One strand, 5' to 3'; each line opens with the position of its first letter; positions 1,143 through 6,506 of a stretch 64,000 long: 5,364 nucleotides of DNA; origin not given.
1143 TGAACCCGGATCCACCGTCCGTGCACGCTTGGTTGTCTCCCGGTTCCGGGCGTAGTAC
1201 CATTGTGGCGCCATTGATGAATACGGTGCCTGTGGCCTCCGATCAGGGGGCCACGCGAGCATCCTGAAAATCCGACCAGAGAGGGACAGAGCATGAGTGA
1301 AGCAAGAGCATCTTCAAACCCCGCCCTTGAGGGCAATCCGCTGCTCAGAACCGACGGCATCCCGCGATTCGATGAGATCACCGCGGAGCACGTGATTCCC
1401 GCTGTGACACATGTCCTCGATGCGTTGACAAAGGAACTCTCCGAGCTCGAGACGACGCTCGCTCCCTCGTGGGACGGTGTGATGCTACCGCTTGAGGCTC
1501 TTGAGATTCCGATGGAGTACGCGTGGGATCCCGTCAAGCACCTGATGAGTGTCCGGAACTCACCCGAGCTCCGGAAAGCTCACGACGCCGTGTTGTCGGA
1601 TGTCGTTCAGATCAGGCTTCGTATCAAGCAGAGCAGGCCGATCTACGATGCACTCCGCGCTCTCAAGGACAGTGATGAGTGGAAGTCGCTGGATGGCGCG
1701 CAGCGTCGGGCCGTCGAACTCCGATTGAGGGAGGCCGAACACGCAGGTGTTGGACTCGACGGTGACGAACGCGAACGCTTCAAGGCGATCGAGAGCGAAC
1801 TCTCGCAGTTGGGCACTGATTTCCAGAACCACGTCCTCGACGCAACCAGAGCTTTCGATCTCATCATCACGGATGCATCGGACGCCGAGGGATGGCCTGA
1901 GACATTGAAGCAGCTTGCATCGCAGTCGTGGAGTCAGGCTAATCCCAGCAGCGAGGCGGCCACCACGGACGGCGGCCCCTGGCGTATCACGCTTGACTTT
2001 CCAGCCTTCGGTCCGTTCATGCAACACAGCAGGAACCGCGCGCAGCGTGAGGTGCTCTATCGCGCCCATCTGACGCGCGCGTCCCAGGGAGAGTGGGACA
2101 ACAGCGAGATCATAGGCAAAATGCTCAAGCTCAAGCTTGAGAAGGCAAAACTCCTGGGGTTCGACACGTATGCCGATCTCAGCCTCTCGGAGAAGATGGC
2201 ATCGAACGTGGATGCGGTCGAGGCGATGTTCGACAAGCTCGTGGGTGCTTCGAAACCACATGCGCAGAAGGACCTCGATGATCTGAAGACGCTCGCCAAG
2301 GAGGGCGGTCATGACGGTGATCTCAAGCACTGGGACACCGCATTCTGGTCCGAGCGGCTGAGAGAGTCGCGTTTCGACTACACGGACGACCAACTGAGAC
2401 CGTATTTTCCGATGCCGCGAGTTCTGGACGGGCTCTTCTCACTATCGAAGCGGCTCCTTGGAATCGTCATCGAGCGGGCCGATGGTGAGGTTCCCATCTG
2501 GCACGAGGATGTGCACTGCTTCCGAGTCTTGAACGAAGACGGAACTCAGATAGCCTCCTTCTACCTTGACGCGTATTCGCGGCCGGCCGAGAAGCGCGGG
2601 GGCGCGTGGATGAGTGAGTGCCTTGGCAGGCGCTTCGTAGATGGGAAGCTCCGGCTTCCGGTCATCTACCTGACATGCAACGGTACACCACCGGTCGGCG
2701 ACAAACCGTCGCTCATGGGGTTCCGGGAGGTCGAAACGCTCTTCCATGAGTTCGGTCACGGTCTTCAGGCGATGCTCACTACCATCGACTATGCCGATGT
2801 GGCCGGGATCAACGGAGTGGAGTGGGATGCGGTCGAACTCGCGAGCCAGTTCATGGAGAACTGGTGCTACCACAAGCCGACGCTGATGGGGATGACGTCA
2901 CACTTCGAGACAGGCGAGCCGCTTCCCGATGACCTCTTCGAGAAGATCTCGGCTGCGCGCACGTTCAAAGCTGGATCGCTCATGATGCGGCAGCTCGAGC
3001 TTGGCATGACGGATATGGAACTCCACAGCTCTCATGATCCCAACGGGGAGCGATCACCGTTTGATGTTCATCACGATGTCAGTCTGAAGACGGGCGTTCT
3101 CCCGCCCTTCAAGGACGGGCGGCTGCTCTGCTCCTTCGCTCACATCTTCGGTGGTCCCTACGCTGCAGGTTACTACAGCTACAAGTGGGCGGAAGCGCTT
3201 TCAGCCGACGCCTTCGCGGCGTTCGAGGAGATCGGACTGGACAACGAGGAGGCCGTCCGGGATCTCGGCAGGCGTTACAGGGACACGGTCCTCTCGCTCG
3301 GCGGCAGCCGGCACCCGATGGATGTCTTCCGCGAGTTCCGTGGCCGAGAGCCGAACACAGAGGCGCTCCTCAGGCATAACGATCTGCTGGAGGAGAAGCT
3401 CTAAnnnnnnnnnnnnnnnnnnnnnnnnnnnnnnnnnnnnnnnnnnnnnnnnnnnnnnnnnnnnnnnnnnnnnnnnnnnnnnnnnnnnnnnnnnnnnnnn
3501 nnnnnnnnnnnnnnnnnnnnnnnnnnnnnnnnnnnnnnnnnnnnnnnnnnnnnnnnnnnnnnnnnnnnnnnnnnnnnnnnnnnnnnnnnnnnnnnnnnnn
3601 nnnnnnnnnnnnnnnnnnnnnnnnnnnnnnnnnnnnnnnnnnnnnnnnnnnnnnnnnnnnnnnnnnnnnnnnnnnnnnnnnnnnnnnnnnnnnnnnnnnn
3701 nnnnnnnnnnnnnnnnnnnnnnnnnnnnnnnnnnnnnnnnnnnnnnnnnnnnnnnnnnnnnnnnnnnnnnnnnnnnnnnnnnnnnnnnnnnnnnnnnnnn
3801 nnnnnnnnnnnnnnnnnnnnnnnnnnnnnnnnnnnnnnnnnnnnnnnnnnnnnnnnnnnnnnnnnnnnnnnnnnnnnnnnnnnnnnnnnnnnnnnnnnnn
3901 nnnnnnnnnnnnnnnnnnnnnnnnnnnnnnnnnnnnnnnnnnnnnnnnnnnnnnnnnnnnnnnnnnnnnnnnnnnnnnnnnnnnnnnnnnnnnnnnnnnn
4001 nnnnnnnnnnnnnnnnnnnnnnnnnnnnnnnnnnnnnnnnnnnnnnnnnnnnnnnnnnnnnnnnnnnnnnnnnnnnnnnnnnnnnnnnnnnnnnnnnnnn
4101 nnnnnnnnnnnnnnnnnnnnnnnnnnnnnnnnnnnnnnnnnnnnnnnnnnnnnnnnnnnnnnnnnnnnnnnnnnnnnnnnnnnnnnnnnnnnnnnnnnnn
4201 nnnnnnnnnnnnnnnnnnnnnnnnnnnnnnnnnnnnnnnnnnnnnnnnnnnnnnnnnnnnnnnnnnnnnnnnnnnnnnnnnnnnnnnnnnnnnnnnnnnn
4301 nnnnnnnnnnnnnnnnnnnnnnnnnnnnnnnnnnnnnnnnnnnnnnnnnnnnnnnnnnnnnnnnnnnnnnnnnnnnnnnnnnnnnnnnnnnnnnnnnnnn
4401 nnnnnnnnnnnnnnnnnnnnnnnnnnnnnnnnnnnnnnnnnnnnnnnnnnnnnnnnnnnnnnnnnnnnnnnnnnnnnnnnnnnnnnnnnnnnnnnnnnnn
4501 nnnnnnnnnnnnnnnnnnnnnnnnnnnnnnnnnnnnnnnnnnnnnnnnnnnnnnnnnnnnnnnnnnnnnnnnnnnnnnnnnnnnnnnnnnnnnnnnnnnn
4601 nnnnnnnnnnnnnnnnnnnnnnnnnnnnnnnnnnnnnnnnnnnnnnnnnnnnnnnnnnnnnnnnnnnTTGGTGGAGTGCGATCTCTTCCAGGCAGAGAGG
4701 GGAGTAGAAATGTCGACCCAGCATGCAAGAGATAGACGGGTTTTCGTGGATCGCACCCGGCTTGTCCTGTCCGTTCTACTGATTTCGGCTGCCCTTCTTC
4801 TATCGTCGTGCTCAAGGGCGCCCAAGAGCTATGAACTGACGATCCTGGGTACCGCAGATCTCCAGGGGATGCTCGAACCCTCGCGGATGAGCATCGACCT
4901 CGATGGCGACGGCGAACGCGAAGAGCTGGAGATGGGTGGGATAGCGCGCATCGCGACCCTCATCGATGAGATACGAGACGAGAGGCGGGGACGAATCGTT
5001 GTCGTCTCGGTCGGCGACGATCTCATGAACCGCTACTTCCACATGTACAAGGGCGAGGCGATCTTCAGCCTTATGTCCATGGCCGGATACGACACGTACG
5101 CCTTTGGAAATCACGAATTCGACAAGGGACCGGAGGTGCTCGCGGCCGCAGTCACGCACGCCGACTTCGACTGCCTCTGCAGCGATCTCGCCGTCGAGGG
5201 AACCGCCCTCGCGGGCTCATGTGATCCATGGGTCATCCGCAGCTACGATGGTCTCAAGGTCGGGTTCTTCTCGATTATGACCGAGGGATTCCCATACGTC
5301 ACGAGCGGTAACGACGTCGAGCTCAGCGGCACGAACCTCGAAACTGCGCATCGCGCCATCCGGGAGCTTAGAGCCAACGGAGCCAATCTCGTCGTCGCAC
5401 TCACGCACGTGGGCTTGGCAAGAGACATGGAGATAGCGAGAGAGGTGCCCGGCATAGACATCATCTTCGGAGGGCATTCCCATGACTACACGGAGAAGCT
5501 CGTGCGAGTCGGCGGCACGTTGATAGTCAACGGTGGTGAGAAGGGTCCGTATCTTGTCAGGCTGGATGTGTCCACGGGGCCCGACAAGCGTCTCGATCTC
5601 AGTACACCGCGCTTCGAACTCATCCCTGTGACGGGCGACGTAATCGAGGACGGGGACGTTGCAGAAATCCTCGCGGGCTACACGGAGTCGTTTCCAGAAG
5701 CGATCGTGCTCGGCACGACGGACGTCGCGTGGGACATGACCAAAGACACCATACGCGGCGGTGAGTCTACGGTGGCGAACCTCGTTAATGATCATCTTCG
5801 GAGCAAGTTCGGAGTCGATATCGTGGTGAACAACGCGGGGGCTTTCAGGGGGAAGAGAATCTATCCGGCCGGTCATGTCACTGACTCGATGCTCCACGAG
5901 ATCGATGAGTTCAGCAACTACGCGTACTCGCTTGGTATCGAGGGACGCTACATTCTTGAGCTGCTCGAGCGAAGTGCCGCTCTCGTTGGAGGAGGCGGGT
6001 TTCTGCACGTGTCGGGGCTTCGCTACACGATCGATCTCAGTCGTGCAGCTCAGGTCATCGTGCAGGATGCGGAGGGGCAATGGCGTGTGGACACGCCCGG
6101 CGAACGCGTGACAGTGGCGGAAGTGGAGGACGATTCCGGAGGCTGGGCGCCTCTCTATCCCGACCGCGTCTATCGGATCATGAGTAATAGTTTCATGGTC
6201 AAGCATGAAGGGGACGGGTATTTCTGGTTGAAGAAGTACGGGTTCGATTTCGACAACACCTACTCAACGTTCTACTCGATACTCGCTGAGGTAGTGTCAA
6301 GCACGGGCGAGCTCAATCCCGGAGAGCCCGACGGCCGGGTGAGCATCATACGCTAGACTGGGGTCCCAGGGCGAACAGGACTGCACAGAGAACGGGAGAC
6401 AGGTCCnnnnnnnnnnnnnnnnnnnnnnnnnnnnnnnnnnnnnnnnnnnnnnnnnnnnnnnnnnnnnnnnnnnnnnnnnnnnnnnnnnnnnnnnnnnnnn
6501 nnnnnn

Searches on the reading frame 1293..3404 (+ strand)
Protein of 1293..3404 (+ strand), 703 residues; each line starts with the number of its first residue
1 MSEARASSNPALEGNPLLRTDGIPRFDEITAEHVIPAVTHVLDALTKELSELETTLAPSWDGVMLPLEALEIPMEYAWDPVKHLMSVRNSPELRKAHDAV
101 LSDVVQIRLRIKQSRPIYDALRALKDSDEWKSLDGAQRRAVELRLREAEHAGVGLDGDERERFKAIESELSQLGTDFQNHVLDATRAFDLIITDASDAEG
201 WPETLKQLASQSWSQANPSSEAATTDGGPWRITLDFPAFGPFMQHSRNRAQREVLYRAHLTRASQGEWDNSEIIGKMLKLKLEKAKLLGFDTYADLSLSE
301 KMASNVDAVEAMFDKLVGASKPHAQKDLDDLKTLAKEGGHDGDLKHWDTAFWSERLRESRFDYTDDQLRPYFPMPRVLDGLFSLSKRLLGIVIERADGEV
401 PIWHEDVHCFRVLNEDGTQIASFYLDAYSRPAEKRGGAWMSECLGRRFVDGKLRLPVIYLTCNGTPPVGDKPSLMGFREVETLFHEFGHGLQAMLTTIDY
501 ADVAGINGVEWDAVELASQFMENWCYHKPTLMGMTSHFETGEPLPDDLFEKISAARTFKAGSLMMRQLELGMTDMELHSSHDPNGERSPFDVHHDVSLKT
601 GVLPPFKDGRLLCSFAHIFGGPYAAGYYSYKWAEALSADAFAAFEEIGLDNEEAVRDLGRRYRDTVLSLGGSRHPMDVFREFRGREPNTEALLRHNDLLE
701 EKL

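Call 14: search_protein_families(library=pfam, proteins=[window:1293-3404:+], max_evalue=0.00001)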
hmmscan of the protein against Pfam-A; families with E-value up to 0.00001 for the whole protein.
window:1293-3404:+ (703 aa): 2 families
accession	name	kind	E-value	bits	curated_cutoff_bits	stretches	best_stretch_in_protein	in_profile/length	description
PF01432.26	Peptidase_M3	-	4.7e-132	442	27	1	242-697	1-456/457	Peptidase family M3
PF19310.4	TOP_N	-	5.1e-40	136.5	27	1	38-160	1-123/123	Neurolysin/Thimet oligopeptidase, N-terminal domain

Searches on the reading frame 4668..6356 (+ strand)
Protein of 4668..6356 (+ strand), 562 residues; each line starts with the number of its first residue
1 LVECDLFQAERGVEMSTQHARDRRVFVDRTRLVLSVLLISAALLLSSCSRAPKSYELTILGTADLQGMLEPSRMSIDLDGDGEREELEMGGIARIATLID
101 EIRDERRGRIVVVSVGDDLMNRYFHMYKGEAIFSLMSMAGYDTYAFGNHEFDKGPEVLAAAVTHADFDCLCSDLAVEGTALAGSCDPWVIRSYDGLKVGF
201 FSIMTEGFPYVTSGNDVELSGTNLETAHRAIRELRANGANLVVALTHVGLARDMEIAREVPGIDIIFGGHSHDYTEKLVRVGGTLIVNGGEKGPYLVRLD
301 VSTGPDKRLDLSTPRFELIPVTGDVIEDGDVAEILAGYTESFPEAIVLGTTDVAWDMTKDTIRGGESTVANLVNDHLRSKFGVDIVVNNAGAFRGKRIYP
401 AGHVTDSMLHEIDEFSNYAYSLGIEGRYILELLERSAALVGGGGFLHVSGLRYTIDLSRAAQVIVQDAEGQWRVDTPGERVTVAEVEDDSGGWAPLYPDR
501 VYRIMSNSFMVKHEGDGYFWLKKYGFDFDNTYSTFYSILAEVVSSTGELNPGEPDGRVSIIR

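Call 14: search_protein_families(library=pfam, proteins=[window:4668-6356:+], max_evalue=0.00001)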
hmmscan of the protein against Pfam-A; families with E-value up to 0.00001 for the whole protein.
window:4668-6356:+ (562 aa): 2 families
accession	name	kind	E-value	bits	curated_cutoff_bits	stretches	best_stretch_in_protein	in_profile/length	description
PF02872.23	5_nucleotid_C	-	3.8e-25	89.3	23.6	1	347-522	1-157/158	5'-nucleotidase, C-terminal domain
PF00149.33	Metallophos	-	4.2e-09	37.6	21.5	1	58-274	2-191/191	Calcineurin-like phosphoesterase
